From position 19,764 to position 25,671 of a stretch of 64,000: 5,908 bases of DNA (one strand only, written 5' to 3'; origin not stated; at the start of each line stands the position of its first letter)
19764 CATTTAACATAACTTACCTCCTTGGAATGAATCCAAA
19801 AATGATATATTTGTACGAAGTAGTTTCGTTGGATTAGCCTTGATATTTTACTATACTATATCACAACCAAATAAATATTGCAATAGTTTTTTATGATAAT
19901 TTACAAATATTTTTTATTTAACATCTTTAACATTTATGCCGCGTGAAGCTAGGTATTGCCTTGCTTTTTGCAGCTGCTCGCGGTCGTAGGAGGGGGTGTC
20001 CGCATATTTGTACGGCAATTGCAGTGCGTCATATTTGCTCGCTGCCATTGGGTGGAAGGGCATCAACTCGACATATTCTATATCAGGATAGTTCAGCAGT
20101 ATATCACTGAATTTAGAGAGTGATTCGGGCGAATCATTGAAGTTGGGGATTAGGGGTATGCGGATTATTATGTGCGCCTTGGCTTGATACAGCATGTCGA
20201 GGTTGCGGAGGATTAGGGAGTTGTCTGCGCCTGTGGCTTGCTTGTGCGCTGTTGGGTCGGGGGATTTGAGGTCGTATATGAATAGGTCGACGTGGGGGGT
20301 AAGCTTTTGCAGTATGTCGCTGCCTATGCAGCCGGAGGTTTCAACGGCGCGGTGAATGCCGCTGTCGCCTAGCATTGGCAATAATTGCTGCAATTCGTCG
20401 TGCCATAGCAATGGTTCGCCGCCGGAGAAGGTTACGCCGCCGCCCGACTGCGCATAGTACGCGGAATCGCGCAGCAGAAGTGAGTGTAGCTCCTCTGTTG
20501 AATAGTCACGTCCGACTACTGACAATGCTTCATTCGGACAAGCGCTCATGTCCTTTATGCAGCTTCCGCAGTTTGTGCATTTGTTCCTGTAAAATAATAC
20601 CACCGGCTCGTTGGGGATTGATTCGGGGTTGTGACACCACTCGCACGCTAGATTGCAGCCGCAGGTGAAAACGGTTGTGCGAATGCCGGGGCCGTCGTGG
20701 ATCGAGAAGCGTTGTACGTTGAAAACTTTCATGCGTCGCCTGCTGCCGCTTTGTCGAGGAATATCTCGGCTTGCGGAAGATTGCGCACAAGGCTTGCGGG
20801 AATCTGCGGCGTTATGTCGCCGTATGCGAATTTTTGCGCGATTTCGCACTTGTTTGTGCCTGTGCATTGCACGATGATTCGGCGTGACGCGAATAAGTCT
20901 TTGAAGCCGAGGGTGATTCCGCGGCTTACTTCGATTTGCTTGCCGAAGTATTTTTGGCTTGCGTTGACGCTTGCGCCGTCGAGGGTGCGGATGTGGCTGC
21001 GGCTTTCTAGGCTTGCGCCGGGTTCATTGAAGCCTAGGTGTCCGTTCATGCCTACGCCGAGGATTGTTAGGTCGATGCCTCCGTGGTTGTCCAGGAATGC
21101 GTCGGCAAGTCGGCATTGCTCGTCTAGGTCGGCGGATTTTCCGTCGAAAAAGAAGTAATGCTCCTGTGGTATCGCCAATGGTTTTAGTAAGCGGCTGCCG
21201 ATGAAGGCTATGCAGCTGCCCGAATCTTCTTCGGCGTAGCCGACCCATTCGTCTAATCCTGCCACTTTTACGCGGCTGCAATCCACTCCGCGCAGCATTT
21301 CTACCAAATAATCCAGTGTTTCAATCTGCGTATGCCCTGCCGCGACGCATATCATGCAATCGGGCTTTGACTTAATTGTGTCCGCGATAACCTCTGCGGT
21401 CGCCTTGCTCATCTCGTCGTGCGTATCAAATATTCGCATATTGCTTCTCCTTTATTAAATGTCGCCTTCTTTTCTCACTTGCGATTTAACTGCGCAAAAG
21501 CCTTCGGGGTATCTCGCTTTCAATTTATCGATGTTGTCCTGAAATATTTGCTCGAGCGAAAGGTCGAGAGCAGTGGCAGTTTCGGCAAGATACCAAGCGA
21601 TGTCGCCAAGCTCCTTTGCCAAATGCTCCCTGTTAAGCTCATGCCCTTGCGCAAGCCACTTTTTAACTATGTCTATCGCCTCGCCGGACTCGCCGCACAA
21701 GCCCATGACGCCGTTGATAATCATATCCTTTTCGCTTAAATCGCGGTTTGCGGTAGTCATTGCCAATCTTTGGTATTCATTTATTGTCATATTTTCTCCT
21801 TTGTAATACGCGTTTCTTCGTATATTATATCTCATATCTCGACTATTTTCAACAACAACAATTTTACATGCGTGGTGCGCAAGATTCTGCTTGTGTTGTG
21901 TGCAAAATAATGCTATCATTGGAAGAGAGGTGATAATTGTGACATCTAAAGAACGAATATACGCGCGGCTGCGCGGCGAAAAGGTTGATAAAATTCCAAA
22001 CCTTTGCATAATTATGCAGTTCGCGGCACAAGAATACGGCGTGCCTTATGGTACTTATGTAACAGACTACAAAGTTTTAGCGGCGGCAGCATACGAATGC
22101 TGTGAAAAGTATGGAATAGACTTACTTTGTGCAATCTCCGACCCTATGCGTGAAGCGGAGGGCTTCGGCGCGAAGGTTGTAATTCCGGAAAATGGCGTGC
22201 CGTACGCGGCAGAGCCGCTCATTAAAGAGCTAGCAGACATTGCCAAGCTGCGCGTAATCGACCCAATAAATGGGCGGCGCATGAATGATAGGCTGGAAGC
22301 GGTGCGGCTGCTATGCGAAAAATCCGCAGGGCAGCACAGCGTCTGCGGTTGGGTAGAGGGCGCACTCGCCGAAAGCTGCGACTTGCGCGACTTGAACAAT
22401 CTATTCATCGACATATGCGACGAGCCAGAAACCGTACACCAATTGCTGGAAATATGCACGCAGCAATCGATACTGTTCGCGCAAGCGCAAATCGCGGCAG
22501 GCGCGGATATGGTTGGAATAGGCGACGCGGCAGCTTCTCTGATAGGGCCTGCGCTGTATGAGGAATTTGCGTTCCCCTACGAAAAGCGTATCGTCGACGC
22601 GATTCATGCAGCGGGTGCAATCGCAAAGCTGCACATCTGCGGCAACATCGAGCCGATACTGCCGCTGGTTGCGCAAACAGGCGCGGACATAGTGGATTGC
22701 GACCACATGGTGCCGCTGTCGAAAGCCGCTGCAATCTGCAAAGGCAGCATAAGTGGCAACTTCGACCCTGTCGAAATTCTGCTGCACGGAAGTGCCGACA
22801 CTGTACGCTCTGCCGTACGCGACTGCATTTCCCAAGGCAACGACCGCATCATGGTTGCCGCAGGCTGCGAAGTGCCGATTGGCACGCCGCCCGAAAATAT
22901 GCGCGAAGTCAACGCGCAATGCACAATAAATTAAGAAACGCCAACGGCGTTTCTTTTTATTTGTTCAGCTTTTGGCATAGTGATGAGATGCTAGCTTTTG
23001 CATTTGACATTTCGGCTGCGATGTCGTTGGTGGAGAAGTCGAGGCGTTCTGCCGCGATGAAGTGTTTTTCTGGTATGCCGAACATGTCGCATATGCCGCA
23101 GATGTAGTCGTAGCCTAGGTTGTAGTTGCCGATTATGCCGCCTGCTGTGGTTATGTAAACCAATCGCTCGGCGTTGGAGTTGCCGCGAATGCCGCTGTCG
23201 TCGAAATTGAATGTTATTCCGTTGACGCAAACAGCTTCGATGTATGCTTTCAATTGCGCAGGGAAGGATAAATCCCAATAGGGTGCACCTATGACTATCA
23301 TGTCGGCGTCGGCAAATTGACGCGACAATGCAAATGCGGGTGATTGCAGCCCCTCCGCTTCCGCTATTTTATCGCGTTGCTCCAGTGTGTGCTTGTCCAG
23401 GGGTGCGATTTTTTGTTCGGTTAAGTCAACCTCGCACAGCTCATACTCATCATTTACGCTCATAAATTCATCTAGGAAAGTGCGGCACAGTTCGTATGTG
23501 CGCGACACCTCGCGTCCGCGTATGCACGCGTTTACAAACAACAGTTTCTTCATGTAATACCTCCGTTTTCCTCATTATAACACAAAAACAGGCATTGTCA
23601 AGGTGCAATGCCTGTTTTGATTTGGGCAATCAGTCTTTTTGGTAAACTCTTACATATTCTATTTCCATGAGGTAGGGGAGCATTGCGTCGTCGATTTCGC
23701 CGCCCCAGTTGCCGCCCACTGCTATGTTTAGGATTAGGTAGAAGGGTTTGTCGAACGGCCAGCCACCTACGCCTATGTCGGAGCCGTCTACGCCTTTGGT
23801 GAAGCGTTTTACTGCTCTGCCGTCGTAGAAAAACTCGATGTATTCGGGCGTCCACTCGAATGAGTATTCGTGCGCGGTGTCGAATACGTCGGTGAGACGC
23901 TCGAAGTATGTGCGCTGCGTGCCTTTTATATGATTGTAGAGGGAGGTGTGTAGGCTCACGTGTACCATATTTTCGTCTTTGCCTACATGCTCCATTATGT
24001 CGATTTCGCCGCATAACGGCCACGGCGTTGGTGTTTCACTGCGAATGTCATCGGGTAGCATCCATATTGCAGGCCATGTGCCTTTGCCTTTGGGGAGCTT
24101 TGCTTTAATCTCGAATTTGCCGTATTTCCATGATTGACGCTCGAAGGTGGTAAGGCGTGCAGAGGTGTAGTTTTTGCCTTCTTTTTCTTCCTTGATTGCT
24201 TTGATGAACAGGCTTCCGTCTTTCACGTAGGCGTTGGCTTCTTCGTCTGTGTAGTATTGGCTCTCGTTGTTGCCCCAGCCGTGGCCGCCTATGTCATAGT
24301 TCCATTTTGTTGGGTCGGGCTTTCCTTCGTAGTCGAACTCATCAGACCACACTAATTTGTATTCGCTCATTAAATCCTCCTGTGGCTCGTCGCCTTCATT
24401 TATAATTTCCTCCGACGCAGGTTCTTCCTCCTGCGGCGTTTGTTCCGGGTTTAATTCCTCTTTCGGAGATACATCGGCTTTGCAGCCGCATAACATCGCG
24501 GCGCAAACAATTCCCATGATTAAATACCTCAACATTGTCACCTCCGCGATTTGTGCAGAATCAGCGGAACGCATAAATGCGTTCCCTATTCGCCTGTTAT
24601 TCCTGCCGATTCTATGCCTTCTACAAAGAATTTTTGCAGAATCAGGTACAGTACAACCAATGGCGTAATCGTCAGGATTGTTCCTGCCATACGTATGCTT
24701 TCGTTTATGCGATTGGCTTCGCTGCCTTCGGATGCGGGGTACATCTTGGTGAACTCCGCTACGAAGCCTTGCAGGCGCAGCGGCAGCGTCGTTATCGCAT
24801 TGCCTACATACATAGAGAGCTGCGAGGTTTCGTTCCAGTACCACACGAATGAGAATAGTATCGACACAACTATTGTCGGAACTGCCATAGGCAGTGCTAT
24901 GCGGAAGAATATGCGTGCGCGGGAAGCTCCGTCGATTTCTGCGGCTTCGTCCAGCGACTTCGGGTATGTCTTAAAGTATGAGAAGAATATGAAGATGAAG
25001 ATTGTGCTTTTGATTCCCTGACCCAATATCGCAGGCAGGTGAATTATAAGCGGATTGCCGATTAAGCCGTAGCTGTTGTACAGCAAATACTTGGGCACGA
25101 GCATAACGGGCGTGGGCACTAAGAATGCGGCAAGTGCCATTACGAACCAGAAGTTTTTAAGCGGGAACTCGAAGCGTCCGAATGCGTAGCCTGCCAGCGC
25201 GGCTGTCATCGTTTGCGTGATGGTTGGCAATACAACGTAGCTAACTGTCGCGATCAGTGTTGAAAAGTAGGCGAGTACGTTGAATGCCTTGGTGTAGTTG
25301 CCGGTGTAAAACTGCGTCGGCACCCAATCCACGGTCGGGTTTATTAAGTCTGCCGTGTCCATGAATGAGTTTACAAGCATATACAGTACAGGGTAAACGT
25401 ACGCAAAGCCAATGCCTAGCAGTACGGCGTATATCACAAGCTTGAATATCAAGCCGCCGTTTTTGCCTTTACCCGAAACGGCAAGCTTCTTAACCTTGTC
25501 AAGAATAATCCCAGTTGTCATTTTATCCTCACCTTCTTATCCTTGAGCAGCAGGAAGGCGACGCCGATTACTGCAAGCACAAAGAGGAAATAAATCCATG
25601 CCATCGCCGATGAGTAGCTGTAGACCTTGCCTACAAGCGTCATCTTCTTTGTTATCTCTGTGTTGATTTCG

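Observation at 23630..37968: Double-ABC glycan import machine with NHL-TPR-Yip1 and DUF5696-like components, probably for beta-1,3-glucan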

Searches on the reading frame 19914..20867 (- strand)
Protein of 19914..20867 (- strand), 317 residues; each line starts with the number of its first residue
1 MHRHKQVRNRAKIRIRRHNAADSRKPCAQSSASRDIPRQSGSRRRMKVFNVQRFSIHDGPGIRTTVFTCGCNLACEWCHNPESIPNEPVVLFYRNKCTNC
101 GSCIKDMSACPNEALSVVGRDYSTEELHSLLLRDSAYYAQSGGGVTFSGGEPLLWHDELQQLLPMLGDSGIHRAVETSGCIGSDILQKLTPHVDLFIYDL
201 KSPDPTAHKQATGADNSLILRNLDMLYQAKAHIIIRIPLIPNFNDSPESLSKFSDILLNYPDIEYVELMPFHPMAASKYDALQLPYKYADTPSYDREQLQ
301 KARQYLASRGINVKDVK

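Call 11: search_protein_families(library=pfam, proteins=[window:19914-20867:-], max_evalue=0.001)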
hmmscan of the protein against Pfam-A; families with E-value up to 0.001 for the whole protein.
window:19914-20867:- (317 aa): 2 families
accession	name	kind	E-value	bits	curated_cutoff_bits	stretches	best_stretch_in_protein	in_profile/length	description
PF04055.27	Radical_SAM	-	6.7e-14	52.8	29.5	1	66-247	2-158/166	Radical SAM superfamily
PF13353.11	Fer4_12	-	8.1e-11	42.8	22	1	58-187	2-99/137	4Fe-4S single cluster domain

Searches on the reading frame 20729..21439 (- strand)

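Call 11: search_protein_families(library=pfam, proteins=[window:20729-21439:-], max_evalue=0.001)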
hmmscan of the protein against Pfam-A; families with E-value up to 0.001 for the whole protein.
window:20729-21439:- (236 aa): 1 family
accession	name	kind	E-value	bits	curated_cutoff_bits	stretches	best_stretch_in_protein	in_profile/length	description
PF01182.26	Glucosamine_iso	-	4.8e-16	59.7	27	1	8-219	8-217/225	Glucosamine-6-phosphate isomerases/6-phosphogluconolactonase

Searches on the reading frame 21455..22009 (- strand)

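Call 11: search_protein_families(library=pfam, proteins=[window:21455-22009:-], max_evalue=0.001)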
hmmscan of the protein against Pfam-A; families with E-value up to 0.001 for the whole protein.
window:21455-22009:- (184 aa): 1 family
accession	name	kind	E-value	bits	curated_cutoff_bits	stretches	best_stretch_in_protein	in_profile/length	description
PF03819.22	MazG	-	1e-08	35.7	22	1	104-171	10-74/74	MazG nucleotide pyrophosphohydrolase domain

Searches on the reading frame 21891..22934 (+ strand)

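Call 11: search_protein_families(library=pfam, proteins=[window:21891-22934:+], max_evalue=0.001)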
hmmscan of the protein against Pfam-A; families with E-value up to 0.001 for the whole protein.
window:21891-22934:+ (347 aa): 1 family
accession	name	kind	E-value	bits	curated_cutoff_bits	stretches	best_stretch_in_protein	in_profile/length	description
PF01208.23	URO-D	-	1.2e-67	228.9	23.9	1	18-340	1-339/346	Uroporphyrinogen decarboxylase (URO-D)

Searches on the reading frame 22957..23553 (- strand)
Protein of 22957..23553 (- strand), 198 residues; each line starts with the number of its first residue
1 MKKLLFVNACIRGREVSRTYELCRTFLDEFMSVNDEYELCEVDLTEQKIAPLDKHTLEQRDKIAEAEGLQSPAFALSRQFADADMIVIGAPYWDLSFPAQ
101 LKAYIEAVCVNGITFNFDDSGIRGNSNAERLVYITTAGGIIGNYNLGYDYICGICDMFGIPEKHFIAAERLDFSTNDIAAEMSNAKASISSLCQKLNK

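Call 11: search_protein_families(library=pfam, proteins=[window:22957-23553:-], max_evalue=0.001)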
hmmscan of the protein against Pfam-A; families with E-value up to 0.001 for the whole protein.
window:22957-23553:- (198 aa): 2 families
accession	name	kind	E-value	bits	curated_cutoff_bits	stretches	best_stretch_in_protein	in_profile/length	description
PF02525.22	Flavodoxin_2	-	1.1e-23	84.5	27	1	2-190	1-195/198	Flavodoxin-like fold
PF03358.20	FMN_red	-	1.9e-07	31.2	24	1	14-108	11-96/152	NADPH-dependent FMN reductase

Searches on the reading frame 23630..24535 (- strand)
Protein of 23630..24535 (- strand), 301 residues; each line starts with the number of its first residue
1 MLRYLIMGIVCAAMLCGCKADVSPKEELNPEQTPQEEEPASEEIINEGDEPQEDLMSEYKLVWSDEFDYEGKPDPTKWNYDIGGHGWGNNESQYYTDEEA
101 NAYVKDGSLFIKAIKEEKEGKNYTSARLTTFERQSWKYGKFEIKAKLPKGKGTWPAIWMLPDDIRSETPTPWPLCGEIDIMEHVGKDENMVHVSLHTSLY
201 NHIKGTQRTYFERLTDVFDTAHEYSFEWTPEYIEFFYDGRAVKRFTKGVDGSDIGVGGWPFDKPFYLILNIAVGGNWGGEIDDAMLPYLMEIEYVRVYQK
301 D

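Call 45: search_solved_structures(query=window:23630-24535:-, max_evalue=1e-10)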
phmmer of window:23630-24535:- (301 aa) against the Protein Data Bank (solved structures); distinct sequences matched with E-value up to 1e-10: 37.
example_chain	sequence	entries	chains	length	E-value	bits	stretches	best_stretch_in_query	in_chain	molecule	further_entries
3iln_A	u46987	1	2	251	2.2e-78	267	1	58-299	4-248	Laminarinase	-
7wwc_A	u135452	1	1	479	2.4e-72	247.2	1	56-300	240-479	beta-1,3(4)-glucanase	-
7ww4_A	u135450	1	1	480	2.5e-72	247.2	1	56-300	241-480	beta-1,3(4)-glucanase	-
6xof_A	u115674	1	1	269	2.7e-59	204.4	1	43-300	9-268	GH16 family protein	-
6xqf_A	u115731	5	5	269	1.1e-58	202.4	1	43-300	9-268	GH16 family protein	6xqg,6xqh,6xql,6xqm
8va4_A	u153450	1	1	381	3.8e-57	197.3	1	53-300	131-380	Glycoside hydrolase family 16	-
2hyk_A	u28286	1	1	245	2.1e-56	194.9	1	60-299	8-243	Beta-1,3-glucanase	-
3atg_A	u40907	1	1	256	6.8e-55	189.9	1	61-299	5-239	GLUCANASE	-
4dfs_A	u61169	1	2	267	7.3e-55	189.8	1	49-299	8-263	Glycoside hydrolase, family 16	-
5wut_A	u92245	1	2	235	9.1e-55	189.4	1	59-299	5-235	ULam111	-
9vmv_A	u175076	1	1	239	2.3e-54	188.1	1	60-299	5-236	Beta-1,3-glucanase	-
9voq_A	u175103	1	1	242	2.4e-54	188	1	60-299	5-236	Beta-1,3-glucanase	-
3azx_A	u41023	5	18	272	2.9e-54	187.8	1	52-299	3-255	Laminarinase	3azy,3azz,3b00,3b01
9voo_A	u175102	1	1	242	5.3e-54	186.9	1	60-299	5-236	Hydrolase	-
4crq_A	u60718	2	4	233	8.3e-48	166.6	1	58-300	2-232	ENDO-1,3-BETA-GLUCANASE, FAMILY GH16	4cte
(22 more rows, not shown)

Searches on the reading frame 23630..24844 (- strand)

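Call 3: search_protein_families(library=pfam, proteins=[window:23630-24844:-], max_evalue=0.01)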
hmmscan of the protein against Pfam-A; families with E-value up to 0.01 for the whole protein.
window:23630-24844:- (404 aa): 3 families
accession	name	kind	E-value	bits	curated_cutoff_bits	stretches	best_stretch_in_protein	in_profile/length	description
PF00722.28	Glyco_hydro_16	-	2.8e-23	82.7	22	1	203-385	12-167/175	Glycosyl hydrolases family 16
PF03935.22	SKN1_KRE6_Sbg1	-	1.1e-14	54.3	30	2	159-263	114-222/501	Beta-glucan synthesis-associated protein SKN1/KRE6/Sbg1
PF10287.16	YJL171C_Tos1_C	-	3.6e-05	23.9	27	1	255-319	119-190/228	Cell wall protein YJL171C/Tos1, C-terminal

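Call 5: search_protein_families(library=ncbifam, proteins=[window:23630-24844:-], max_evalue=0.01)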
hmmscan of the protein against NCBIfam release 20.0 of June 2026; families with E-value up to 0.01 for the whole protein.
window:23630-24844:- (404 aa): 4 families
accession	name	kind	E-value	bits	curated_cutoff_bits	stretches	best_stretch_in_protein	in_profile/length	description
NF052454.1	BtaGlycanEglC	equivalog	1.4e-28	100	700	1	181-403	244-458/459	endo-1,3-1,4-beta-glycanase EglC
NF047856.1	BGlucanaseBglS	equivalog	1.4e-10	41.1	300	1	187-350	42-193/237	beta-glucanase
NF052392.1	BetGlycExoK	equivalog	3.9e-10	39.6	350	1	187-350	50-200/261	endo-1,3-1,4-beta-glycanase ExoK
NF041449.1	K_carrageenase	equivalog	0.00012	21.3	350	1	161-285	23-145/283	kappa-carrageenase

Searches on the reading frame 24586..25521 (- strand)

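Call 3: search_protein_families(library=pfam, proteins=[window:24586-25521:-], max_evalue=0.01)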
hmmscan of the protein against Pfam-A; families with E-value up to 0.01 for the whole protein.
window:24586-25521:- (311 aa): 1 family
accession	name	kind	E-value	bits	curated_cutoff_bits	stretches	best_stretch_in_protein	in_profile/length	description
PF00528.27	BPD_transp_1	-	4.5e-15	56.3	26.4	1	109-302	3-181/184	Binding-protein-dependent transport system inner membrane component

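Call 5: search_protein_families(library=ncbifam, proteins=[window:24586-25521:-], max_evalue=0.01)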
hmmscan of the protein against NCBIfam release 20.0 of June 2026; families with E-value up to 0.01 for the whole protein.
window:24586-25521:- (311 aa): 18 families
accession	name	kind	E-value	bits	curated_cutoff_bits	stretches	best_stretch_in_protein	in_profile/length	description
NF008210.0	PRK10973.1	equivalog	1.9e-17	63.8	297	1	32-303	14-276/281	sn-glycerol-3-phosphate ABC transporter permease UgpE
NF040932.1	ABC_arch_GlcU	equivalog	9e-17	61.6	340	1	31-308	6-269/272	glucose ABC transporter permease GlcU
NF008231.0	PRK10998.1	equivalog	3e-14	53.3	261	1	90-309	86-295/296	maltose ABC transporter permease MalG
NF007889.0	PRK10592.1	equivalog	8.1e-08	32.2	476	1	32-250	13-230/281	putrescine ABC transporter permease PotI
NF007047.0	PRK09500.1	equivalog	1.8e-07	31.1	326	1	34-254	10-222/257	spermidine/putrescine ABC transporter permease PotC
TIGR02141.1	modB_ABC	equivalog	2.7e-05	23.9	182.6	1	165-252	84-175/208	molybdate ABC transporter permease subunit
NF006939.0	PRK09421.1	equivalog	7.9e-05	22.2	262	1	187-241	120-174/230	molybdate ABC transporter permease subunit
TIGR00974.1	3a0107s02c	equivalog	8.7e-05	21.8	193.45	1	186-290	155-259/272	phosphate ABC transporter permease PstA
TIGR02138.1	phosphate_pstC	equivalog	0.00012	21.2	196.45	1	177-293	169-287/296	phosphate ABC transporter permease subunit PstC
TIGR01581.1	Mo_ABC_porter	hypoth_equivalog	0.00014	21.4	210.3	1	88-227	22-170/225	ABC transporter permease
TIGR03226.1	PhnU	equivalog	0.00037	20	283.45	1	181-249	200-268/311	2-aminoethylphosphonate ABC transporter permease subunit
NF011624.0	PRK15050.1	equivalog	0.00041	19.5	247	1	182-250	183-251/297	2-aminoethylphosphonate ABC transporter permease subunit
NF040931.1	ABC_arch_GlcT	equivalog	0.00066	19.4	360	0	39-227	10-210/278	glucose ABC transporter permease GlcT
TIGR02139.1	permease_CysT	equivalog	0.00099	18.8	246.1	1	36-226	4-198/265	sulfate ABC transporter permease subunit CysT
NF008196.0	PRK10952.1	equivalog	0.001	18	439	1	182-221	230-269/356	glycine betaine/L-proline ABC transporter permease ProW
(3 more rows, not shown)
